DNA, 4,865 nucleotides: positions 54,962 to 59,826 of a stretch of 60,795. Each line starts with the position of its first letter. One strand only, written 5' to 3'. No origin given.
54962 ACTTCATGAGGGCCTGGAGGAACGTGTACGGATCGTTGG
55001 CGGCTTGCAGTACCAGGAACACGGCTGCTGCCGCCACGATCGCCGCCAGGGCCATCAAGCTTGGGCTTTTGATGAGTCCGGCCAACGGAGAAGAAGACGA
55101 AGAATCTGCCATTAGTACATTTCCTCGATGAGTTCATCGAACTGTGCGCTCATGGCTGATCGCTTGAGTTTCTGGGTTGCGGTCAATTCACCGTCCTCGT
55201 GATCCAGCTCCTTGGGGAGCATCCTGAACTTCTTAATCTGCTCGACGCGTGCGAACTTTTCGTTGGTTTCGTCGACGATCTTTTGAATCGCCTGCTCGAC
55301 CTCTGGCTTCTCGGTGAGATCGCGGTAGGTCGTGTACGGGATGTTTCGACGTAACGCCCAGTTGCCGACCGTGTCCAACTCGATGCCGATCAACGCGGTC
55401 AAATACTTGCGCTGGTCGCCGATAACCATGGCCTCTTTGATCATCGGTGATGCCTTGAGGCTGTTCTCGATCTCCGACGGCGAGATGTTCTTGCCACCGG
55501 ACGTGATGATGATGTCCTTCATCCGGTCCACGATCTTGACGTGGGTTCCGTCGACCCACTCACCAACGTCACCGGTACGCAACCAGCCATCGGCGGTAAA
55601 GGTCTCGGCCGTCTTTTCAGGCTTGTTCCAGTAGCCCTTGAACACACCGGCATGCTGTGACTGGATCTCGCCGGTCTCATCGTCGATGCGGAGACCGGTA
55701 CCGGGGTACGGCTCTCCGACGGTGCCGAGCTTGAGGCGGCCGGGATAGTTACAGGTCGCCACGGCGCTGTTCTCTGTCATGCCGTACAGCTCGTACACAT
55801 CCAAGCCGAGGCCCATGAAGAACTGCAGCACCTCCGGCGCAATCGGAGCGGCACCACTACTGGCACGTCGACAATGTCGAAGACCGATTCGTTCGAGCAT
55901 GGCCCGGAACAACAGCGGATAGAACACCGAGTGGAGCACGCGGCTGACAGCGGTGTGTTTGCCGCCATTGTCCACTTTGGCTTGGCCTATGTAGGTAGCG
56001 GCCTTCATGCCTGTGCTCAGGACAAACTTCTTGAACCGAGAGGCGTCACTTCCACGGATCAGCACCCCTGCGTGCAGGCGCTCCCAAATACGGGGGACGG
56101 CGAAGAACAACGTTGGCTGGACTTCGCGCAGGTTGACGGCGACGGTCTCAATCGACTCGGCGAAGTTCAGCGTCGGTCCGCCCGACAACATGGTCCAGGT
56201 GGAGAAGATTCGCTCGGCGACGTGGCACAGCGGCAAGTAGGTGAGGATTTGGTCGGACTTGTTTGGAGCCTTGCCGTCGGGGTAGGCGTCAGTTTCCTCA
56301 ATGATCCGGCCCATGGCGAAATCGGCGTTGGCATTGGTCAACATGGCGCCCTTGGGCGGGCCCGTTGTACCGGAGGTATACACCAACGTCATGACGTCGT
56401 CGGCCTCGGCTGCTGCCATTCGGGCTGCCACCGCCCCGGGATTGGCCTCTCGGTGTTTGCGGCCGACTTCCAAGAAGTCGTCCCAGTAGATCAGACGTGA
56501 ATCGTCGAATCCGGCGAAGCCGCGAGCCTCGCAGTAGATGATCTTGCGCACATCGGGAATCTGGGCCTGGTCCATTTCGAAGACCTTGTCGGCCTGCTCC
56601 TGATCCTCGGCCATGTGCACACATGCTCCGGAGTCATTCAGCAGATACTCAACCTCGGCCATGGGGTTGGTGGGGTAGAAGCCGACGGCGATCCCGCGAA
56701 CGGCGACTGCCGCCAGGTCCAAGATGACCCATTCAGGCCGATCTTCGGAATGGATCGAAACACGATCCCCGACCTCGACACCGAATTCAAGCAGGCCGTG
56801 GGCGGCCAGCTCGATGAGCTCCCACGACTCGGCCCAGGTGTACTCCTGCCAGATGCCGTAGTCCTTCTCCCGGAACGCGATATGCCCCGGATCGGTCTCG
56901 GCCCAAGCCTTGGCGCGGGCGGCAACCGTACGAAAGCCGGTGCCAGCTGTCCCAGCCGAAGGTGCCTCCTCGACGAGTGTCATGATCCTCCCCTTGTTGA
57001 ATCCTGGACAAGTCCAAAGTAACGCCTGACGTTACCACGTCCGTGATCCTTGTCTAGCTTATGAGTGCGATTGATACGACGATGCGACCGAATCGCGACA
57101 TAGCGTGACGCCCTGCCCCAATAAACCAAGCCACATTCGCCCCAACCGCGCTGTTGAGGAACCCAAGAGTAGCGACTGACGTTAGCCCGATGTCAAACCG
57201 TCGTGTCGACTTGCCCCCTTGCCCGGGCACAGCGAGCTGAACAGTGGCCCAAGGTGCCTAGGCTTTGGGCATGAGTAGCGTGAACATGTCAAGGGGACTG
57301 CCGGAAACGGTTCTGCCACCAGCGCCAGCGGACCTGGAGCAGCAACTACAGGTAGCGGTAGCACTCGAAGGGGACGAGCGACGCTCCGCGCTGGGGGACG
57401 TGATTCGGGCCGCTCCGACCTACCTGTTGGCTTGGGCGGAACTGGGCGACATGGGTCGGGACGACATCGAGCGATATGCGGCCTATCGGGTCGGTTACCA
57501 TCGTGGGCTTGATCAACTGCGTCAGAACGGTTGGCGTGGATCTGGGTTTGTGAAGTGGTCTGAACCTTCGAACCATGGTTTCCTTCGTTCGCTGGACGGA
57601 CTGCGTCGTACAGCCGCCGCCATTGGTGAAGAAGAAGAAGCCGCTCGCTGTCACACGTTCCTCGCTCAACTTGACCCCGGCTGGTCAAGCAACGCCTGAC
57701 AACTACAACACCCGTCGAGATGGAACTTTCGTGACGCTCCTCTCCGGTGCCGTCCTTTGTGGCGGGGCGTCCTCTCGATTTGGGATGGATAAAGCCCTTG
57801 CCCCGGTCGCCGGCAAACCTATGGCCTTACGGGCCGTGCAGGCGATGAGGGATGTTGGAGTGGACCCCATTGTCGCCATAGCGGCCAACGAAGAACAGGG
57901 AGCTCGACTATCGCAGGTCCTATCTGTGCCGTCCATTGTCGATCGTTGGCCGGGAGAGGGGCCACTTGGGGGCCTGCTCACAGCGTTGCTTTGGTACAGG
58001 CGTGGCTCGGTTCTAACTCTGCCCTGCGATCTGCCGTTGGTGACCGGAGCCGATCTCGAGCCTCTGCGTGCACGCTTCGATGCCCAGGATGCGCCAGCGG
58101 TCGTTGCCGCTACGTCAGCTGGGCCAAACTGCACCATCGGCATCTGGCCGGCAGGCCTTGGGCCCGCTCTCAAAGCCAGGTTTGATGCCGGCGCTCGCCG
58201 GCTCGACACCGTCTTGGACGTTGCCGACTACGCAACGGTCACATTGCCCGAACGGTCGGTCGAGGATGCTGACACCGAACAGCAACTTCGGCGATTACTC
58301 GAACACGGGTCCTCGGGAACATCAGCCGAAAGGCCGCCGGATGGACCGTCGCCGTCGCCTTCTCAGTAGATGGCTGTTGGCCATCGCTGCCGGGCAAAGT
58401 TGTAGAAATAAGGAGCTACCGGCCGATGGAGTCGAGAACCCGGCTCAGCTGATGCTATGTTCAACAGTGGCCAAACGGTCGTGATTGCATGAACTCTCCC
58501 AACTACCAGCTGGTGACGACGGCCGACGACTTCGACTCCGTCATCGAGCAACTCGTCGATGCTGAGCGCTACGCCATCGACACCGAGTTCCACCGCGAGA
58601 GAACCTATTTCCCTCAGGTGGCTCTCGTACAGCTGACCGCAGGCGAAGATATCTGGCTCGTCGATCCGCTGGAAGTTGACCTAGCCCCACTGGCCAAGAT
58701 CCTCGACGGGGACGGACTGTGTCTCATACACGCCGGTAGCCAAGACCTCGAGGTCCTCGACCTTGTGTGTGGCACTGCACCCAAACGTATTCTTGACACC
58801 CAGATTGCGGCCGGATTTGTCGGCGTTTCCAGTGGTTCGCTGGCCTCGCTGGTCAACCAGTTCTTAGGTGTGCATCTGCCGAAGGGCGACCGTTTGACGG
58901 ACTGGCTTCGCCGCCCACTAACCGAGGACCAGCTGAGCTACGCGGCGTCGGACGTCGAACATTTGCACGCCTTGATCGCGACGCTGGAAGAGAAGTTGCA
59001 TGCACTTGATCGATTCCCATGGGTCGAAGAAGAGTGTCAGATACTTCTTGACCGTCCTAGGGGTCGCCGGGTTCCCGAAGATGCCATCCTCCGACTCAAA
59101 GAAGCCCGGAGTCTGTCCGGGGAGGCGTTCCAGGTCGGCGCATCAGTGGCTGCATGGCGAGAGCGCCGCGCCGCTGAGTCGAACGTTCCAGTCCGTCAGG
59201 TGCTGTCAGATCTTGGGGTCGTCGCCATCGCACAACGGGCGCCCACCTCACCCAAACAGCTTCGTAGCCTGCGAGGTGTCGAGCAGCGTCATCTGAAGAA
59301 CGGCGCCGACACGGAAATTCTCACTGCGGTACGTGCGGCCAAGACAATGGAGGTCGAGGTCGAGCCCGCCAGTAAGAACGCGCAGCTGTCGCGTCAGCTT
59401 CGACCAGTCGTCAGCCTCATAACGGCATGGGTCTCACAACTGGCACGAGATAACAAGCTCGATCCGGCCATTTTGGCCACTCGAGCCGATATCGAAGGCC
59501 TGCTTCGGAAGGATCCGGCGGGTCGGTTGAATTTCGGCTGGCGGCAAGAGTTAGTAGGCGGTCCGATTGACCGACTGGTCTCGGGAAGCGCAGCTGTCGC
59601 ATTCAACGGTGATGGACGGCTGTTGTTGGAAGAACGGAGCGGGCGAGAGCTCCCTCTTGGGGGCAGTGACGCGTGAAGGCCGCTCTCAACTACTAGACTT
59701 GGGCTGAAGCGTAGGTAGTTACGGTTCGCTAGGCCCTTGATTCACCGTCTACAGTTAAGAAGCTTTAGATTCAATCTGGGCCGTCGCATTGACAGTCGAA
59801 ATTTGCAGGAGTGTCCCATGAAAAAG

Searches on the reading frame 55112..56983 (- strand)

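Call 12: search_protein_families(library=ncbifam, proteins=[window:55112-56983:-], max_evalue=0.00001)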
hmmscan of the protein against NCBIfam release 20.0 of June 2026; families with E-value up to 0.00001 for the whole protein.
window:55112-56983:- (623 aa): 92 families (the best 25 are shown)
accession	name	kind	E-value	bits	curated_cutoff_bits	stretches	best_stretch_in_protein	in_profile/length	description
NF038343.1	ligase_FadD11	exception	4.5e-105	352.2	950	1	25-623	8-581/585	fatty acid--CoA ligase FadD11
NF004837.0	PRK06187.1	subfamily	2.6e-64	217.4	476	2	367-523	284-456/531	long-chain-fatty-acid--CoA ligase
NF005702.0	PRK07514.1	subfamily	1.7e-55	188.3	558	2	356-522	257-433/506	malonyl-CoA synthase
NF005801.1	PRK07656.1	equivalog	3.4e-54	184.3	657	2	353-522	263-436/500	FadD3 family acyl-CoA ligase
NF004114.0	PRK05605.1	equivalog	2.4e-52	178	766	3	357-526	326-506/575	long-chain-fatty-acid--CoA ligase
NF006182.0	PRK08316.1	subfamily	6.4e-45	153.6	663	2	353-523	270-451/523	fatty acyl-CoA synthetase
NF041592.1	carboxyl_red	equivalog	1.6e-44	151.9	1300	2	21-305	52-337/1160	carboxylic acid reductase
NF009233.0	PRK12583.1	subfamily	4.4e-44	150.8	832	2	46-277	44-276/558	fatty acid CoA ligase family protein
NF005858.0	PRK07787.1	subfamily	1.3e-42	145.9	575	1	69-526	43-411/471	acyl-CoA synthetase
TIGR01923.1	menE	equivalog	1.5e-41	142.7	330.15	2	369-524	224-383/442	o-succinylbenzoate--CoA ligase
NF005307.0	PRK06839.1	equivalog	4.6e-41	141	748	2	362-525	257-429/496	o-succinylbenzoate--CoA ligase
NF052580.1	Str24CoAsynCasG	equivalog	4e-40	137.7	750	2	398-526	349-486/548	steroid-24-oyl-CoA synthetase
NF006181.0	PRK08314.1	subfamily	1.2e-38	132.7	705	2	359-526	309-489/563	long-chain-fatty-acid--CoA ligase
NF005714.0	PRK07529.1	subfamily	4.8e-38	130.9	632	2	371-522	340-508/640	acyl-CoA synthetase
NF006572.0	PRK09088.1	equivalog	8.3e-38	130.3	696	1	367-522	255-421/491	acyl-CoA synthetase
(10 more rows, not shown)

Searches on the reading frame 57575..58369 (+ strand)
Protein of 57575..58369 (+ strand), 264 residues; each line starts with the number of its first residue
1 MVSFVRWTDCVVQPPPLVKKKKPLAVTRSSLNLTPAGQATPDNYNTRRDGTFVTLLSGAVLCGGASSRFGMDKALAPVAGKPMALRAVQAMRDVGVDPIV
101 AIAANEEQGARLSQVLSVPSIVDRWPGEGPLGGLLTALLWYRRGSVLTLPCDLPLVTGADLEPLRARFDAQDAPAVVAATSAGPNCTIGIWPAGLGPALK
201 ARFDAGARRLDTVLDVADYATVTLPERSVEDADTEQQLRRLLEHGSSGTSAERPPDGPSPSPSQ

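Call 71: search_protein_families(library=pfam, proteins=[window:57575-58369:+], max_evalue=0.001)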
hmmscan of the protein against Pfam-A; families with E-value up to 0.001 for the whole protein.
window:57575-58369:+ (264 aa): 1 family
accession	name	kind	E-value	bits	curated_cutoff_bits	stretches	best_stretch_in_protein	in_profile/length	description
PF12804.13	NTP_transf_3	-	2.3e-32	112.8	27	1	58-210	1-153/160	MobA-like NTP transferase domain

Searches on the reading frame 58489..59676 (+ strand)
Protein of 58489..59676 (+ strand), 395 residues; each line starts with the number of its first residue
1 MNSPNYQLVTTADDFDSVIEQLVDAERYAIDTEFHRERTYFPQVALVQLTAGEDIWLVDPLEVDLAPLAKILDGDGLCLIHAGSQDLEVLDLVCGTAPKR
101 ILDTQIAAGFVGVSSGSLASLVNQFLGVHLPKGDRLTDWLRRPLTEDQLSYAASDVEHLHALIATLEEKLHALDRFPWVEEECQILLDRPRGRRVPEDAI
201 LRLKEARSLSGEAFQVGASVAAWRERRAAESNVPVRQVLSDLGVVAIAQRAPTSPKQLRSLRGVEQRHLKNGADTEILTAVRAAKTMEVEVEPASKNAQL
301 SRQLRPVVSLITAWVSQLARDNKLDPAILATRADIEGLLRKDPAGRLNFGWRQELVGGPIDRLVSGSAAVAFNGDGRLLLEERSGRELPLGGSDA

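Call 33: search_protein_families(library=pfam, proteins=[window:58489-59676:+], max_evalue=0.00001)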
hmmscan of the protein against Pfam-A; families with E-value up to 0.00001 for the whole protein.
window:58489-59676:+ (395 aa): 2 families
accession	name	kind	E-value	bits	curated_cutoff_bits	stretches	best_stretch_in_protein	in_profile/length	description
PF01612.26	DNA_pol_A_exo1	-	1.4e-31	110.1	23.6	1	6-170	1-172/173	3'-5' exonuclease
PF00570.28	HRDC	-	7.7e-12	45.4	23.8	1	220-270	8-58/68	HRDC domain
